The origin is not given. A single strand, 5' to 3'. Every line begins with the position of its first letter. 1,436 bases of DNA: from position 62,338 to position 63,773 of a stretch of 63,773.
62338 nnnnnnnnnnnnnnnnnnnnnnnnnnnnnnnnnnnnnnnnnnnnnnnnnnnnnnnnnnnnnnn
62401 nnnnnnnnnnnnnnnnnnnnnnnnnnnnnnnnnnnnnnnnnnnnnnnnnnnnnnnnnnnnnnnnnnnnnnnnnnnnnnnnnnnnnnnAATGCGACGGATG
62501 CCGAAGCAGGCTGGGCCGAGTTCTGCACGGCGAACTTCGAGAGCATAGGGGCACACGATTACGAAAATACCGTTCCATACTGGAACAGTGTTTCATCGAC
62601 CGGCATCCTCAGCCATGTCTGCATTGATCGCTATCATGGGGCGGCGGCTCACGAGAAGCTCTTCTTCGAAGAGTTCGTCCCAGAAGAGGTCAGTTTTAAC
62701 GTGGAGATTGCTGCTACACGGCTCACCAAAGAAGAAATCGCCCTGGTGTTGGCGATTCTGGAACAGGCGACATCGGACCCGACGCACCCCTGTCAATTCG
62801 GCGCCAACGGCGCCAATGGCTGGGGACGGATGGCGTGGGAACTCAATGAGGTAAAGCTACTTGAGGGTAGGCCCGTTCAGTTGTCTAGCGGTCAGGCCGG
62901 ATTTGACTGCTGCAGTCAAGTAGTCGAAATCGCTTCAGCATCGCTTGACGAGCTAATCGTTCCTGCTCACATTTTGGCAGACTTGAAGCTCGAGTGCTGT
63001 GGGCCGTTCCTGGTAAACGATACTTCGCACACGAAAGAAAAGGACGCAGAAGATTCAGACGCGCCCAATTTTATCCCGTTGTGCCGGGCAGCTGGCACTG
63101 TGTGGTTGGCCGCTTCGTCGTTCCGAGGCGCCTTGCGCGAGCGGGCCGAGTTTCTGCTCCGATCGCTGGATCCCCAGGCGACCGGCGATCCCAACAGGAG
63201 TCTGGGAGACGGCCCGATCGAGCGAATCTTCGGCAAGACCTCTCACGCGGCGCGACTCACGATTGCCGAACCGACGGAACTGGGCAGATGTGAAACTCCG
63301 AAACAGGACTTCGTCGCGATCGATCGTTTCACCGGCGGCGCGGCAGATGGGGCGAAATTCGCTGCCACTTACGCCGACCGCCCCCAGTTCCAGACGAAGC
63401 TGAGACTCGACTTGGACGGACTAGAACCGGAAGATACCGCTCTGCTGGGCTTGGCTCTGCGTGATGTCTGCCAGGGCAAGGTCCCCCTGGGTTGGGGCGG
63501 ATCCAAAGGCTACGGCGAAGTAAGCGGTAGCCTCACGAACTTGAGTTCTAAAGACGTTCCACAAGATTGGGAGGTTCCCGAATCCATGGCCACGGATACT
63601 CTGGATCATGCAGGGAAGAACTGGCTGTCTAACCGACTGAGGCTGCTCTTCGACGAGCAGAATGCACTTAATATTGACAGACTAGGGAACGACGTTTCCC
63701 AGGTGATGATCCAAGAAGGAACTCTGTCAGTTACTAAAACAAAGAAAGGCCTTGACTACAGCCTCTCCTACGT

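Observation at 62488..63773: Hidden open-ended ORF with at least two fused RAMP/Cas7-like domains: a type III CRISPR-Cas-like effector running off the window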

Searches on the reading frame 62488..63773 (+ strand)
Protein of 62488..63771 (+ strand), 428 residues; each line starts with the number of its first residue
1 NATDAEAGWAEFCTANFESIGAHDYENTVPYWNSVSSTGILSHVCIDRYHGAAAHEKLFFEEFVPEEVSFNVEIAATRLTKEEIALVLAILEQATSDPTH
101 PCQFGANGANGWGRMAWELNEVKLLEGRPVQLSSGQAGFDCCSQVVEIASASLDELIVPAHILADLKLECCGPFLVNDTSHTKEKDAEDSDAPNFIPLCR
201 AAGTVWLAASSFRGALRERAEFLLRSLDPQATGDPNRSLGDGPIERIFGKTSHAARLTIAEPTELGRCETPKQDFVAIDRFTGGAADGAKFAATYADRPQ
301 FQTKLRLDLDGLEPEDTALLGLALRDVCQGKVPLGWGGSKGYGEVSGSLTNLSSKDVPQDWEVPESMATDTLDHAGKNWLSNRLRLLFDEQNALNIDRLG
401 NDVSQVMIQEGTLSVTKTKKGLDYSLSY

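Call 3: search_protein_families(library=pfam, proteins=[window:62488-63773:+], max_evalue=1)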
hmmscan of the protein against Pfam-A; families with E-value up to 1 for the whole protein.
window:62488-63773:+ (428 aa): 1 family
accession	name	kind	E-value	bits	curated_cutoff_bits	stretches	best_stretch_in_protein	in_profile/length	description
PF03787.20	RAMPs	-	3.6e-17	63.9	22.1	2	204-345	30-188/189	RAMP superfamily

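Call 4: search_protein_families(library=ncbifam, proteins=[window:62488-63773:+], max_evalue=1)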
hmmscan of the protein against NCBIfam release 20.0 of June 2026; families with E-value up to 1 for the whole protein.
window:62488-63773:+ (428 aa): 6 families
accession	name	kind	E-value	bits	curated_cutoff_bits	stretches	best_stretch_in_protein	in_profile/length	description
TIGR02581.1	cas_cyan_RAMP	equivalog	4.6e-13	49.3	108.05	2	246-345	110-208/216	type III CRISPR-associated RAMP protein Csx7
NF041225.1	Cas_III-E_gRAMP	equivalog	1.2e-10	39.6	700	1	245-348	730-837/1636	type III-E CRISPR-associated gRAMP effector Cas7-11e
NF049957.1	Cas_III-I_gRAMP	exception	1.5e-08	33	800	1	204-358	562-717/1076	type III-I CRISPR-associated gRAMP effector Cas7-11i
TIGR03986.1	TIGR03986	equivalog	0.016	14.6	161.35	0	165-225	37-93/568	TIGR03986 family type III CRISPR-associated RAMP protein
TIGR03115.2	cas7_csf2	equivalog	0.09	12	130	0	62-136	242-311/346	type IV CRISPR-associated protein Csf2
TIGR02580.1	cas_RAMP_Cmr4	equivalog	0.16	11.8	87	1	37-114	201-281/283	type III-B CRISPR module RAMP protein Cmr4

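Call 7: find_homologous_proteins(query=window:62488-63773:+)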
Query window:62488-63773:+ (428 aa): 107 proteins with E <= 0.001 among 8000 candidates.
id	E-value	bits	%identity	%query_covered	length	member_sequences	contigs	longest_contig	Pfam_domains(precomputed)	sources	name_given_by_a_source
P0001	1.3e-290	981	100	100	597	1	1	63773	PF03787.21,PF01416.26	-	-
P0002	1.2e-111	392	57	76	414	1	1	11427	PF03787.21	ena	-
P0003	1.2e-108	382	56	78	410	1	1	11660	PF03787.21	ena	-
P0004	9.7e-97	343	47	90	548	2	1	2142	PF03787.21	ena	-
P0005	1.7e-61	227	45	61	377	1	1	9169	PF03787.21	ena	-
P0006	1.2e-57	214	48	56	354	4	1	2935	PF03787.21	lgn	-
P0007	9.5e-49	185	54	43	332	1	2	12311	PF03787.21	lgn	-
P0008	2.2e-46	177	37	79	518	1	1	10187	PF03787.21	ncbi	-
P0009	8.0e-45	172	36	80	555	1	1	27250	PF03787.21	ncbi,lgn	-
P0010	7.8e-43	165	36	75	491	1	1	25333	PF03787.21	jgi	jgi:CRISPR/Cas system CSM-associated protein Csm3 (group 7 of RAMP superfamily)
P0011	4.6e-42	163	33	92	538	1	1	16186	PF03787.21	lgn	-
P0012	4.1e-41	159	38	64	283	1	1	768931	-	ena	-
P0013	1.2e-40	158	36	74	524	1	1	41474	PF03787.21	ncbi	-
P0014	1.5e-40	158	33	84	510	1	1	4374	PF03787.21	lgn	-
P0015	2.9e-40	157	35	79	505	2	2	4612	PF03787.21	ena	-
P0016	7.2e-40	155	35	79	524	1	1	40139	PF03787.21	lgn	-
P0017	1.1e-39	155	32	77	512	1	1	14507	PF03787.21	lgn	-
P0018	1.5e-39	154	35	83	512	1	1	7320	PF03787.21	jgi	jgi:CRISPR/Cas system CSM-associated protein Csm3 (group 7 of RAMP superfamily)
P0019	3.6e-37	146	34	78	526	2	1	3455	PF03787.21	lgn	-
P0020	4.5e-36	143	33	80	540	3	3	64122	PF03787.21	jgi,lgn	jgi:CRISPR/Cas system CSM-associated protein Csm3 (group 7 of RAMP superfamily)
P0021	2.3e-35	140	34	76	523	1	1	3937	PF03787.21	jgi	-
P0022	8.5e-35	139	34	76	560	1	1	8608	PF03787.21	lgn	-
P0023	9.9e-35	138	35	79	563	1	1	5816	PF03787.21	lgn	-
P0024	7.8e-34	135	32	81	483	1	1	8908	PF03787.21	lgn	-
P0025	4.6e-33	133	33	68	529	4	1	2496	PF03787.21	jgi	jgi:CRISPR/Cas system CSM-associated protein Csm3 (group 7 of RAMP superfamily)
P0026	1.4e-32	131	33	79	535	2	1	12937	PF03787.21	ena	-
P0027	5.9e-32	129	33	73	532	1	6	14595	PF03787.21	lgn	-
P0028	1.1e-31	128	29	75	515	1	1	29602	PF03787.21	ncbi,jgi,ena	-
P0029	3.3e-31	127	32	73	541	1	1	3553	PF03787.21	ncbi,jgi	jgi:CRISPR/Cas system CSM-associated protein Csm3 (group 7 of RAMP superfamily)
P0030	6.5e-31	126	31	83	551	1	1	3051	PF03787.21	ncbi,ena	-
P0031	1.9e-30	124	33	79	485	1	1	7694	PF03787.21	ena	-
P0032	1.1e-29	122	32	76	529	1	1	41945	PF03787.21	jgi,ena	jgi:CRISPR/Cas system CSM-associated protein Csm3 (group 7 of RAMP superfamily)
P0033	3.6e-29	120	31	78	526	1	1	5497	PF03787.21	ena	-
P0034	6.8e-29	119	30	76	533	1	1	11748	PF03787.21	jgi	-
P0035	9.5e-29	119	30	79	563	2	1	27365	PF03787.21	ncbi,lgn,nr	ncbi:MAG: hypothetical protein H6509_15725 [Bryobacterales bacterium]|nr:hypothetical protein [Bryob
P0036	6.8e-28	116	33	75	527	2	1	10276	PF03787.21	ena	-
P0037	1.1e-27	115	29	81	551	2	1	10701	PF03787.21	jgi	jgi:CRISPR/Cas system CSM-associated protein Csm3 (group 7 of RAMP superfamily)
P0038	1.8e-27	115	29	80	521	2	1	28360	PF03787.21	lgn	-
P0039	3.4e-27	114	28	83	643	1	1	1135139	PF03787.21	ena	-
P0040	5.9e-27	113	30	80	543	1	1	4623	PF03787.21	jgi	-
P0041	1.5e-26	111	32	80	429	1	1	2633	PF03787.21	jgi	-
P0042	1.1e-25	109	30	75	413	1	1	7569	PF03787.21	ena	-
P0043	9.7e-25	106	31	71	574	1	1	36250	PF03787.21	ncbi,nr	ncbi:MAG: hypothetical protein EA405_08725 [Rhodospirillales bacterium]|nr:MAG: hypothetical protein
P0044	4.6e-24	103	31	79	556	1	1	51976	PF03787.21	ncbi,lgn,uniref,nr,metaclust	ncbi:RAMP superfamily CRISPR-associated protein [Roseospirillum parvum]|uniref:CRISPR/Cas system CSM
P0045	6.9e-24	103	31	82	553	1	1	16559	PF03787.21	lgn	-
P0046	9.5e-24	102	30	75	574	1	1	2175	PF03787.21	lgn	-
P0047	1.3e-23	102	29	86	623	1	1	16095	PF03787.21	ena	-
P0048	1.3e-22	98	30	80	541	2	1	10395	PF03787.21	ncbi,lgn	-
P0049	3.2e-22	97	27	83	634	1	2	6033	PF03787.21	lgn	-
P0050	1.0e-21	96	28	54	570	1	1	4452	PF03787.21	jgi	jgi:CRISPR/Cas system CSM-associated protein Csm3 (group 7 of RAMP superfamily)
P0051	1.2e-21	95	31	50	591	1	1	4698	PF03787.21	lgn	-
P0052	3.3e-21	94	30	71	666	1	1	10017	PF03787.21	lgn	-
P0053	2.0e-20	91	27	63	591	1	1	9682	PF03787.21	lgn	-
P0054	2.2e-20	91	29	54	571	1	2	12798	PF03787.21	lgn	-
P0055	4.0e-20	90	29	71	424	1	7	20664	PF03787.21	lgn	-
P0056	6.0e-20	90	28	35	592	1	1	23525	PF03787.21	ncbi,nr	ncbi:MAG: hypothetical protein JNM70_02115 [Anaerolineae bacterium]|nr:hypothetical protein [Anaerol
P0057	1.0e-19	89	27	89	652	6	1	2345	PF03787.21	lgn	-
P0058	1.1e-19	89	30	44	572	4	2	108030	PF03787.21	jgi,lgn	-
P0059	4.0e-19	87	27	87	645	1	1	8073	PF03787.21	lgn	-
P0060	7.4e-19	86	27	73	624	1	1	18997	PF03787.21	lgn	-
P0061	8.7e-19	86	28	50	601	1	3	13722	PF03787.21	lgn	-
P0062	1.3e-18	85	29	50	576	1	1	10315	PF03787.21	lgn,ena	-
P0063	1.9e-18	85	37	46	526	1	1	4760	PF03787.21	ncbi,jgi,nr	ncbi:MAG: hypothetical protein D6773_07675 [Alphaproteobacteria bacterium]|nr:MAG: hypothetical prot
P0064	2.5e-18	84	29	76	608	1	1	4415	PF03787.21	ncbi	-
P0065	5.2e-18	83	29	50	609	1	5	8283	PF03787.21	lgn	-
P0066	1.2e-17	82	30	45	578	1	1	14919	PF03787.21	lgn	-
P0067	8.1e-16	76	39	40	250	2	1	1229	PF03787.21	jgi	jgi:CRISPR/Cas system CSM-associated protein Csm3 (group 7 of RAMP superfamily)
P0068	9.4e-16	76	28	44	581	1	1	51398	PF03787.21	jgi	-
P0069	1.6e-15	75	26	84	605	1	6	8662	PF03787.21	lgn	-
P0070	8.1e-14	70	31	45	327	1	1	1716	PF03787.21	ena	-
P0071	1.5e-13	69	27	67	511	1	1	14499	PF03787.21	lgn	-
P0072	1.5e-12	65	39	26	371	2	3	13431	PF03787.21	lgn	-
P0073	1.5e-12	65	33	37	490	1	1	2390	PF03787.21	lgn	-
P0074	5.3e-12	64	31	39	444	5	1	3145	PF03787.21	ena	-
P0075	1.8e-10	58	29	43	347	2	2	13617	PF03787.21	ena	-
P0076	2.0e-10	58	30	44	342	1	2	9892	PF03787.21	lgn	-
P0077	2.8e-10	58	37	25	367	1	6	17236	PF03787.21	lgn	-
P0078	7.1e-10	57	34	32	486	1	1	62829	PF03787.21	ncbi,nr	ncbi:MAG: hypothetical protein H6716_24010 [Polyangiaceae bacterium]|nr:hypothetical protein [Polyan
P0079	1.0e-9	56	27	75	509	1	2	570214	PF03787.21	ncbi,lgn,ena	-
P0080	1.2e-9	56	25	78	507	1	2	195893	PF03787.21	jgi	jgi:CRISPR/Cas system CSM-associated protein Csm3 (group 7 of RAMP superfamily)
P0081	1.3e-9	56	30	34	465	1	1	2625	PF03787.21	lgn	-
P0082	2.6e-9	55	28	41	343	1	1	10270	PF03787.21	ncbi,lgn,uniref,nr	ncbi:RAMP superfamily CRISPR-associated protein [Candidatus Chloroploca sp. Khr17]|uniref:RAMP super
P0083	7.8e-9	53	26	41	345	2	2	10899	PF03787.21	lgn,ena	-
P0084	4.7e-8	51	24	72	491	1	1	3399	PF03787.21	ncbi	-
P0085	5.5e-8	50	30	37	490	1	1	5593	PF03787.21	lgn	-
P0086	3.3e-7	48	34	33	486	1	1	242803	PF03787.21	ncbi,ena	-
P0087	3.8e-7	48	28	42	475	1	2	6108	PF03787.21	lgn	-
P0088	3.3e-6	44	26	78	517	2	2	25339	PF03787.21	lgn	-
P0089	4.2e-6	44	28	49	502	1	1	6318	PF03787.21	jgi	jgi:CRISPR/Cas system CSM-associated protein Csm3 (group 7 of RAMP superfamily)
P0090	5.3e-6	44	34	34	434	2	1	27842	PF03787.21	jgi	-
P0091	1.2e-5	43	27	71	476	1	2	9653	PF03787.21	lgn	-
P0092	1.5e-5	42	28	71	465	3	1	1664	PF03787.21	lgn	-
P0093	2.0e-5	42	31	36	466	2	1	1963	PF03787.21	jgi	-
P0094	2.1e-5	42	26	79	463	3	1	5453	PF03787.21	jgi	jgi:CRISPR/Cas system CSM-associated protein Csm3 (group 7 of RAMP superfamily)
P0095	2.7e-5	41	26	46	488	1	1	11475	PF03787.21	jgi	jgi:CRISPR/Cas system CSM-associated protein Csm3 (group 7 of RAMP superfamily)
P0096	2.7e-5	41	33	33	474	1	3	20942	PF03787.21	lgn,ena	-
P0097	4.8e-5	41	28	46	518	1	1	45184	PF03787.21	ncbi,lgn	ncbi:MAG: RAMP superfamily CRISPR-associated protein [Cyanobacteria bacterium J06634_6]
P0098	7.0e-5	40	31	27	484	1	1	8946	PF03787.21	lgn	-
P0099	9.1e-5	40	28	75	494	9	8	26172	PF03787.21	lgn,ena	-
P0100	9.7e-5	40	31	34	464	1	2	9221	PF03787.21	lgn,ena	-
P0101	1.5e-4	39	26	44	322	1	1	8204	PF03787.21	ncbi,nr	ncbi:MAG: CRISPR-associated protein [Leptolyngbyaceae cyanobacterium SL_7_1]|nr:CRISPR-associated pr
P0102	2.1e-4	39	25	62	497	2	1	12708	PF03787.21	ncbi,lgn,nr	ncbi:MAG: hypothetical protein HC828_03830 [Blastochloris sp.]|nr:hypothetical protein [Blastochlori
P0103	3.0e-4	38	27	46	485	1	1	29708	PF03787.21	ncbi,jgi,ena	-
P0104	3.4e-4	38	29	34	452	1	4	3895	PF03787.21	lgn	-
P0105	4.2e-4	38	25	75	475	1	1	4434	PF03787.21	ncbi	-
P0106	5.0e-4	37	29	38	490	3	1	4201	PF03787.21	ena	-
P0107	6.6e-4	37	29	33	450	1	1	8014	PF03787.21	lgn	-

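Call 10: find_encoding_contigs(protein=P0002, flank=10000, max_places=3)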
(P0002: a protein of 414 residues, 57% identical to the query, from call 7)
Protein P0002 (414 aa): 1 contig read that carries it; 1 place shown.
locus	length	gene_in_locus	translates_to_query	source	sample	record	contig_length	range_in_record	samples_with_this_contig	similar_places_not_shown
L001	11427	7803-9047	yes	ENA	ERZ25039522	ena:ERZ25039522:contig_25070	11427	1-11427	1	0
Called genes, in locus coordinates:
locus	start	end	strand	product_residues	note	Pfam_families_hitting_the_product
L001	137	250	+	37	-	-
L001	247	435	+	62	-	-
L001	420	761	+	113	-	-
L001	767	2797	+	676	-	-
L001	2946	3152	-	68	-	-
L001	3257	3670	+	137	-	-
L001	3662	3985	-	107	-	-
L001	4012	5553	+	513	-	PF22335:Cas10-Cmr2_palm2 (weak)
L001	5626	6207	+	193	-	PF03787:RAMPs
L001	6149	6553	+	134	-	-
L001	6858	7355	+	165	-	-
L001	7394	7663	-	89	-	-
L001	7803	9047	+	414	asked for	PF03787:RAMPs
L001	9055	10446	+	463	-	PF03787:RAMPs (weak)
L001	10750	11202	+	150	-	-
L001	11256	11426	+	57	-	?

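Call 11: find_encoding_contigs(protein=P0009, flank=10000, max_places=3)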
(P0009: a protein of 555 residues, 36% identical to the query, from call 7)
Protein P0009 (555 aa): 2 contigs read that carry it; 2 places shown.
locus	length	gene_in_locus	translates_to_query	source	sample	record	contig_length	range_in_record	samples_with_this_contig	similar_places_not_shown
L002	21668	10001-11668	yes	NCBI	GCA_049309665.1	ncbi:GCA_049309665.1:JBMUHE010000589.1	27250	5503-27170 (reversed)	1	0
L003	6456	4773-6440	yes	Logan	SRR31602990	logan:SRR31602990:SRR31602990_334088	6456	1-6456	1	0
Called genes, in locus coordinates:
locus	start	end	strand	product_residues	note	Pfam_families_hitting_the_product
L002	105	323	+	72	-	PF02417:Chromate_transp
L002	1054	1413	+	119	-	PF13006:Nterm_IS4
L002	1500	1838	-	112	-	-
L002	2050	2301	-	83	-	-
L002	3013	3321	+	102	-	-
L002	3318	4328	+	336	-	-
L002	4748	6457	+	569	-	-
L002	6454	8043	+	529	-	PF22335:Cas10-Cmr2_palm2 (weak)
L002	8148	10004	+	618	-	PF03787:RAMPs (faint)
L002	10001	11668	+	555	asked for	PF03787:RAMPs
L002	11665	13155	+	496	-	PF03787:RAMPs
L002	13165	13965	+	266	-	-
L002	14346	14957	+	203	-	PF04542:Sigma70_r2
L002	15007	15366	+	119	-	-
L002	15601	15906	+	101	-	PF09827:CRISPR_Cas2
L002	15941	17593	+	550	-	PF00078:RVT_1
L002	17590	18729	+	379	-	PF01867:Cas_Cas1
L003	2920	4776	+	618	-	PF03787:RAMPs (faint)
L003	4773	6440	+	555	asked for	PF03787:RAMPs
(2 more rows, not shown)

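Call 14: search_solved_structures(query=window:62488-63773:+, max_evalue=1, show_alignments=2)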
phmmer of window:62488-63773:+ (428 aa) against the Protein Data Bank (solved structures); distinct sequences matched with E-value up to 1: 28.
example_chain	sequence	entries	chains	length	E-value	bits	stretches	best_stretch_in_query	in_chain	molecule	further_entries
9wxh_D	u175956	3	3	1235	9.7e-33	117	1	8-356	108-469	TIGR03986 family CRISPR-associated RAMP protein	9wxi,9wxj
8s9t_D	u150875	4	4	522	5.6e-10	42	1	275-363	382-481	Cas7-2x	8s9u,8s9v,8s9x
7yn9_A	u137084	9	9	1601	1.9e-07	33.6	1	167-347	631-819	CRISPR-associated RAMP family protein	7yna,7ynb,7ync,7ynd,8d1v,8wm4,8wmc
8gs2_A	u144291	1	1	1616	1.9e-07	33.6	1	167-347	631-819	CRISPR-associated RAMP family protein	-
7zol_B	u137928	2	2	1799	2.9e-07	33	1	245-354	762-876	Cas7-11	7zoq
8d9g_B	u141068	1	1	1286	3.2e-07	32.9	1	273-362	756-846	RAMP superfamily protein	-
8d9h_B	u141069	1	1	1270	3.2e-07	32.9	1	273-362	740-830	RAMP superfamily protein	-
8d9f_B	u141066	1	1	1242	3.3e-07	32.8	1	273-361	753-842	RAMP superfamily protein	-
8d9e_B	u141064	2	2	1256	4.8e-07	32.3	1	273-361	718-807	RAMP superfamily protein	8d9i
8d97_A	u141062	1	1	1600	5.5e-07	32.1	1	273-361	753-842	RAMP superfamily protein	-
8eex_A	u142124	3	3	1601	6.4e-07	31.9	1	208-347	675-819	Cas7-11 | CRISPR-associated RAMP family protein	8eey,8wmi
7y9y_A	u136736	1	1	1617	6.5e-07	31.9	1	208-347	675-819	CRISPR-associated RAMP family protein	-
8d8n_B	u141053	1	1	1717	8.1e-07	31.5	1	273-361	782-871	RAMP superfamily protein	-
8gna_A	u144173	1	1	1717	8.2e-07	31.5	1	273-361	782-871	RAMP superfamily protein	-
7x7a_A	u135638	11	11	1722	8.2e-07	31.5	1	273-361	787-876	RAMP superfamily protein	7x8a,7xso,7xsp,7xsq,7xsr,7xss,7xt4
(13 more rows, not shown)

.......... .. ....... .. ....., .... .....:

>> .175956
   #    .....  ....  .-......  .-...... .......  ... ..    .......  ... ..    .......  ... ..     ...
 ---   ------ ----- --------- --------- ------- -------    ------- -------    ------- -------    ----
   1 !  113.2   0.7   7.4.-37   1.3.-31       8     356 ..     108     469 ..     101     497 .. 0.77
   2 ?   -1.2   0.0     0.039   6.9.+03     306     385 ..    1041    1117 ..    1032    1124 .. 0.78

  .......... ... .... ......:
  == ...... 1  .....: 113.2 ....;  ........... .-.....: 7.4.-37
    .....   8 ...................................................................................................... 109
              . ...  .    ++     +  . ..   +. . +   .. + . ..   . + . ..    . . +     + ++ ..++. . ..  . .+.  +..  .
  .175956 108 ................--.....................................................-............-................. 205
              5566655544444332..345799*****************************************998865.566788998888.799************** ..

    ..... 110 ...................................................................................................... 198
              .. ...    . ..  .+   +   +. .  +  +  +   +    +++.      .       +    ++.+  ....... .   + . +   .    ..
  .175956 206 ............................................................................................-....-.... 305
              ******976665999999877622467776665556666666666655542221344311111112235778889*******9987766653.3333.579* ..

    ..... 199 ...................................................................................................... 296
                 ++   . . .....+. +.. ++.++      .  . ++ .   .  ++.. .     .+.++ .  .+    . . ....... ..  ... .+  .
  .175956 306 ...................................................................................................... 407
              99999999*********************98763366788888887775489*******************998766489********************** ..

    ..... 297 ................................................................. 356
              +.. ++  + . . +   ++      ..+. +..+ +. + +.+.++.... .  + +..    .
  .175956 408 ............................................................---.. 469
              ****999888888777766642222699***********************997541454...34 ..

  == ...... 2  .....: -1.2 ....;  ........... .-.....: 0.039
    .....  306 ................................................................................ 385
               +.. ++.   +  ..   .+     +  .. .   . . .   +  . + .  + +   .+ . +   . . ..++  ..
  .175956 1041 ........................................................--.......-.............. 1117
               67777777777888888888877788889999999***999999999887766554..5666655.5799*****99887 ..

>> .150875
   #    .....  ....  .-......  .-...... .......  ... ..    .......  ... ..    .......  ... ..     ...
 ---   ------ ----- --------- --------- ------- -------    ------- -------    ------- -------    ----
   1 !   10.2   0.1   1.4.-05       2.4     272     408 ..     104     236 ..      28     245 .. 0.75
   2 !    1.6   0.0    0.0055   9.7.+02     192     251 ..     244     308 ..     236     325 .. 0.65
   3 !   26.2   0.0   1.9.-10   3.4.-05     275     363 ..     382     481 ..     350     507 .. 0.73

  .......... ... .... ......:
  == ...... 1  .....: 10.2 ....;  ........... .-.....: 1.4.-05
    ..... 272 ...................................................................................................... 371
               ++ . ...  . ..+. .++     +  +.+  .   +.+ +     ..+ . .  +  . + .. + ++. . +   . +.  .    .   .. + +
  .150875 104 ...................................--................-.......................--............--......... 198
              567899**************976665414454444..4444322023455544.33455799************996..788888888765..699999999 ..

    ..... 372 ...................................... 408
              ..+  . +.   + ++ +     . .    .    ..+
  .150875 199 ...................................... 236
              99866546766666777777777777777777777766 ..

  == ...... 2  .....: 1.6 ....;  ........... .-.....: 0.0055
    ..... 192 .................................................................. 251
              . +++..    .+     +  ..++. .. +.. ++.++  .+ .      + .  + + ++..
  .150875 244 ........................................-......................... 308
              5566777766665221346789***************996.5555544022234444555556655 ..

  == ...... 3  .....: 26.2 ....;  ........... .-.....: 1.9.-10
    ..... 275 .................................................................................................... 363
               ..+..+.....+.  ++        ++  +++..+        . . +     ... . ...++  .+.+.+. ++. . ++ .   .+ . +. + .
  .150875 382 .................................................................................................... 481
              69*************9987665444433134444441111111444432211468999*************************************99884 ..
